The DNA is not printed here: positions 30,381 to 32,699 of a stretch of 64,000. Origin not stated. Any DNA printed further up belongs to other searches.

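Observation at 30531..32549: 672-aa fusion of a PRTase-like region and a uridine-kinase-family domain in reversed order with a ~260-aa unknown linker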

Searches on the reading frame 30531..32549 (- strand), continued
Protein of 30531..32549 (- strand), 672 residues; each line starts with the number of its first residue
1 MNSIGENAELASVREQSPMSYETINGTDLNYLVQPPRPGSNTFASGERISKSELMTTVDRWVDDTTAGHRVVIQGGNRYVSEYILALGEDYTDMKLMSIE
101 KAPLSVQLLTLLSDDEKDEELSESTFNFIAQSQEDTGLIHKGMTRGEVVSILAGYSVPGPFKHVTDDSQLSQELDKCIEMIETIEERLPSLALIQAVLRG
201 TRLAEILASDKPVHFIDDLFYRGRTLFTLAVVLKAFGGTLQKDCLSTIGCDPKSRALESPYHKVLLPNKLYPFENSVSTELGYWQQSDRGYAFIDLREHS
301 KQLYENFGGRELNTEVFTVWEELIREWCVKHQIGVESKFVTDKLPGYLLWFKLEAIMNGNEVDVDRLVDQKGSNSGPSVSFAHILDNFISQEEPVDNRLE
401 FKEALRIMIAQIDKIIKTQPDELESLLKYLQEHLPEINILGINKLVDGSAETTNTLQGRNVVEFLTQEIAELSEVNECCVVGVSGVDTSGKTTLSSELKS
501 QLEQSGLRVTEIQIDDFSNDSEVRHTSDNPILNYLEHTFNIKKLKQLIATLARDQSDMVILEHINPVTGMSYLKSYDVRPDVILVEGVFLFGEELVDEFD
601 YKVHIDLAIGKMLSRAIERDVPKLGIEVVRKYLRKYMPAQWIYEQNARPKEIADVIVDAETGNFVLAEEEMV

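Call 20: predict_structure(alignment_id=A1)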
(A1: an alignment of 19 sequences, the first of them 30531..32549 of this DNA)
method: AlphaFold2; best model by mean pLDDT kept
length: 672 residues; sequences in the alignment: 19
mean_pLDDT: 83.0   pTM: 0.62
mean pLDDT of the five models: 83.0, 82.5, 81.5, 76.5, 74.4
residues with pLDDT >= 90: 286; 70-90: 299; 50-70: 40; < 50: 47
segments of 3 or more residues with pLDDT < 50: 1-30, 448-459, 668-672
pLDDT, mean of each block of 10 residues (from residue 1): 25 33 35 63 76 86 94 87 84 89 92 93 92 79 94 93 78 93 93 96 93 92 92 94 88 85 89 68 83 84 75 86 94 87 92 89 87 78 88 81 94 94 93 91 68 41 88 84 89 91 92 89 87 91 91 74 71 79 94 91 89 80 79 89 89 87 62 31
secondary structure, 60 per line:
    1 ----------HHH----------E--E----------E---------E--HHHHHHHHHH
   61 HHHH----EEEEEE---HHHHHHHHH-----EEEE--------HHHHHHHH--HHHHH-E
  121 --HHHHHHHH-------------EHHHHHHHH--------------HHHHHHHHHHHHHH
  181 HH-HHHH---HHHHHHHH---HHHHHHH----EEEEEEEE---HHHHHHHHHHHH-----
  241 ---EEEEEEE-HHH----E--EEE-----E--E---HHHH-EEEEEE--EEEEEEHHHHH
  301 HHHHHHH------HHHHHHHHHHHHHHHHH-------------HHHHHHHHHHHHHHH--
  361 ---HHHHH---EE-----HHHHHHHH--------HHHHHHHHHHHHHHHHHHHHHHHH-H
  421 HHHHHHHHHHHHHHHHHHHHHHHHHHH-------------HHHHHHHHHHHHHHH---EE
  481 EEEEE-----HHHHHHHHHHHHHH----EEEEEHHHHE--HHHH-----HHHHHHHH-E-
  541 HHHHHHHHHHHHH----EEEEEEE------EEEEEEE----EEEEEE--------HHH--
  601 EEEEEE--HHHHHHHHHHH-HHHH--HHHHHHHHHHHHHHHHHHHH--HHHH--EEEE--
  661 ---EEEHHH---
elements in order: H51-64 E69-74 H78-86 E92-95 H104-111 H114-118 H123-130 H145-152 H167-182 H184-187 H191-198 H202-208 E213-220 H224-235 E244-250 E262-264 H277-280 E282-287 E290-295 H296-307 H314-330 H344-358 H364-368 H379-386 H395-418 H420-447 H461-475 E479-485 H491-504 E509-513 H514-517 H521-524 H530-537 H541-553 E558-564 E571-577 E582-587 E601-606 H609-619 H621-624 H627-646 H649-652 E655-658 E664-666

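Call 24: fold_search(model_id=the predicted structure, library=pdb)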
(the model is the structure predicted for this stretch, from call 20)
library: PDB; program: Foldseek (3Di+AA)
matches with E <= 10: 1457; with E <= 0.001: 100
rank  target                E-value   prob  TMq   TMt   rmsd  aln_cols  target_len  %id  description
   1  1rz3                  3.4e-12  1.00  0.23  0.76   4.2       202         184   24  Structure of a Possible Uridine Kinase from Bacillus stearothermophilus (released 2004-05-04)
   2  4bfs                  3.2e-10  1.00  0.25  0.53   9.4       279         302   15  Crystal structure of Mycobacterium tuberculosis PanK in complex with a triazole inhibitory compound (1a) (released 2013-05-15)
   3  2zs7                  6.9e-10  1.00  0.25  0.52   9.8       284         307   15  Pantothenate kinase from Mycobacterium tuberculosis (MtPanK) in complex with citrate anion (released 2009-07-21)
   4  2ges                  2.1e-09  1.00  0.25  0.51   9.5       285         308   15  Pantothenate kinase from Mycobacterium tuberculosis (MtPanK) in complex with a coenzyme A derivative, Form-I (RT) (released 2006-06-06)
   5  2geu                  4.7e-09  1.00  0.25  0.52   9.4       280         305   16  Pantothenate kinase from Mycobacterium tuberculosis (MtPanK) in complex with a coenzyme A derivative, Form-II (RT) (released 2006-06-06)
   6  1udw_A                5.0e-09  1.00  0.23  0.68   4.0       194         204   23  Crystal structure of human uridine-cytidine kinase 2 complexed with a feedback-inhibitor, CTP (released 2004-05-04)
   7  1ufq_D                5.0e-09  1.00  0.23  0.66   4.6       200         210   22  Crystal structure of ligand-free human uridine-cytidine kinase 2 (released 2004-05-04)
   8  5xlw_B                6.5e-09  1.00  0.26  0.55   5.0       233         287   16  Mycobacterium tuberculosis Pantothenate kinase mutant F247A/F254A (released 2018-05-16)
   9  5xmb_B                6.5e-09  1.00  0.25  0.58   9.6       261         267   18  Mycobacterium tuberculosis Pantothenate kinase mutant F247A (released 2018-05-16)
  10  5xmb_A                6.9e-09  1.00  0.26  0.57   4.5       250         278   17  Mycobacterium tuberculosis Pantothenate kinase mutant F247A (released 2018-05-16)
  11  5xlw_A                7.3e-09  1.00  0.27  0.55   6.9       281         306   15  Mycobacterium tuberculosis Pantothenate kinase mutant F247A/F254A (released 2018-05-16)
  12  1ufq_A                7.7e-09  1.00  0.22  0.64   4.6       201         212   22  Crystal structure of ligand-free human uridine-cytidine kinase 2 (released 2004-05-04)
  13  3asy_B                8.1e-09  1.00  0.23  0.71   3.3       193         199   27  ligand-free structure of uridine kinase from thermus thermophilus HB8 (released 2011-06-01)
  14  1uej_B                8.1e-09  1.00  0.23  0.67   4.0       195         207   25  Crystal structure of human uridine-cytidine kinase 2 complexed with a substrate, cytidine (released 2004-05-04)
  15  6pwz_B                8.5e-09  1.00  0.23  0.65   3.9       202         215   20  Crystal structure of human uridine-cytidine kinase 2 complexed with 2'-azidocytidine (released 2020-07-29)
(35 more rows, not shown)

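Call 28: list_cluster_members(proteins=[window:30531-32549:-, window:29905-30528:-, window:32556-33578:-, window:29374-29793:-])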
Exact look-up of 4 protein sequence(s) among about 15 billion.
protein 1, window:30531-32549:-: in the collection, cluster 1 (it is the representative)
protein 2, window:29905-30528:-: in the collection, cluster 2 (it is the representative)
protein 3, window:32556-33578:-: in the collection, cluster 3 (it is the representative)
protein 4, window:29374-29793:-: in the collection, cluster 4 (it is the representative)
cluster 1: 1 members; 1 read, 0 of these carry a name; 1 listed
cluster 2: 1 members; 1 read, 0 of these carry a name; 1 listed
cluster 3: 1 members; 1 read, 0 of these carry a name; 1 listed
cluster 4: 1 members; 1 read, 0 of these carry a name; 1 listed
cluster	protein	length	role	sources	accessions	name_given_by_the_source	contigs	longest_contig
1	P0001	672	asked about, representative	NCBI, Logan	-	-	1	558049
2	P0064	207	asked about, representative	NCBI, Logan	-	-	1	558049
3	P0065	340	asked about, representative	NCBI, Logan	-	-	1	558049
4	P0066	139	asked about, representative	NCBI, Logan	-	-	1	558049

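Call 50: find_encoding_contigs(protein=P0019, flank=8000, max_places=2)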
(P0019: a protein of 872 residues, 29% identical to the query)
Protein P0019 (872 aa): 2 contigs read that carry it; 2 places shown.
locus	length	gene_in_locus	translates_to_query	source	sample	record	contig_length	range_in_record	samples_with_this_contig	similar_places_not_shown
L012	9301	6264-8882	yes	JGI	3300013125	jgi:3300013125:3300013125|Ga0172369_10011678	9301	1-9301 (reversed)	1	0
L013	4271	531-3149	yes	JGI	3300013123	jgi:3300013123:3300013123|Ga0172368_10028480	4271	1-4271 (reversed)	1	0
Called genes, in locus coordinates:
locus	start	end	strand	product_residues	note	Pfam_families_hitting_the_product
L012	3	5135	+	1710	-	?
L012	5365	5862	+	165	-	-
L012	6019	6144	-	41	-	-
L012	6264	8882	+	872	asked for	-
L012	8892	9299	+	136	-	?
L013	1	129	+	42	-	?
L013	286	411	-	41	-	-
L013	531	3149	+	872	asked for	-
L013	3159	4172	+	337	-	PF08903:DUF1846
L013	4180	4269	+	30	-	?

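Call 51: find_encoding_contigs(protein=P0015, flank=8000, max_places=1)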
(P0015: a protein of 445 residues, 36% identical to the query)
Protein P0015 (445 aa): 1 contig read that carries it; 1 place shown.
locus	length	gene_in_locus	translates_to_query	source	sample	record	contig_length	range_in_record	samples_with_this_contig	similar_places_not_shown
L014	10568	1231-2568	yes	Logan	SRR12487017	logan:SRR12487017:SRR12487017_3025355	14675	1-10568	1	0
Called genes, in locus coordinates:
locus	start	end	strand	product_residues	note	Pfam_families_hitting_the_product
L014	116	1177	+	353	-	PF00155:Aminotran_1_2, PF04864:Alliinase_C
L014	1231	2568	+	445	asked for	-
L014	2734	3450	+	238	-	PF01928:CYTH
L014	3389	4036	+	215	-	-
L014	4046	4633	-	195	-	PF13328:HD_4, PF01966:HD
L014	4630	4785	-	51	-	-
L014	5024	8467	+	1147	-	PF02384:N6_Mtase (faint), PF20473:MmeI_Mtase (weak), PF07669:Eco57I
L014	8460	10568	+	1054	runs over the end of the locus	PF09565:RE_NgoFVII (faint), PF13091:PLDc_2, PF00176:SNF2-rel_dom (weak), PF00271:Helicase_C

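Call 52: find_encoding_contigs(protein=P0010, flank=8000, max_places=1)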
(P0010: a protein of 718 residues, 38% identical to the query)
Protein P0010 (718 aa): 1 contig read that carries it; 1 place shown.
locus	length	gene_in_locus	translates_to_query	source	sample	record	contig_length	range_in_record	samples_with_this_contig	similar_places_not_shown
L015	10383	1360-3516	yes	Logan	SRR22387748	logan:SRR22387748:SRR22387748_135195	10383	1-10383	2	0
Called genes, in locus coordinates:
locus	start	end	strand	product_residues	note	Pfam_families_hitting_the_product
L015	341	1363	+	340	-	PF00155:Aminotran_1_2, PF04864:Alliinase_C (weak)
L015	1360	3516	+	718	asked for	PF00485:PRK (weak)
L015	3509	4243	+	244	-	PF01928:CYTH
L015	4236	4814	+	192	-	-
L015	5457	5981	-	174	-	PF00300:His_Phos_1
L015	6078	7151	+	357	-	PF00348:polyprenyl_synt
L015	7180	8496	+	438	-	PF02737:3HCDH_N (weak), PF02826:2-Hacid_dh_C (faint), PF03446:NAD_binding_2, PF03721:UDPG_MGDP_dh_N, PF03807:F420_oxidored (weak), PF00984:UDPG_MGDP_dh, PF03720:UDPG_MGDP_dh_C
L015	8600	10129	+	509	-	-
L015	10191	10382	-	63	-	?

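Call 53: find_encoding_contigs(protein=P0016, flank=8000, max_places=1)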
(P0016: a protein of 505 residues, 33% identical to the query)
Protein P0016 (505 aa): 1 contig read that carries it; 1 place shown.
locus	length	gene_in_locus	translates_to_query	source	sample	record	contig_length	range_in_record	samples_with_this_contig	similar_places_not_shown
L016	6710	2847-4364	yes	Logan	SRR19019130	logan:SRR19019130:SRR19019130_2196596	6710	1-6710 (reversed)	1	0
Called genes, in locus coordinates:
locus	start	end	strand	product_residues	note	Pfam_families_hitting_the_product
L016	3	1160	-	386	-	?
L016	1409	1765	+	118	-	-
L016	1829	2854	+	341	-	PF00155:Aminotran_1_2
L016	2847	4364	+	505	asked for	-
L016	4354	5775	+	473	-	PF00485:PRK (weak)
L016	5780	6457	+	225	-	-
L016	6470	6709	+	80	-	?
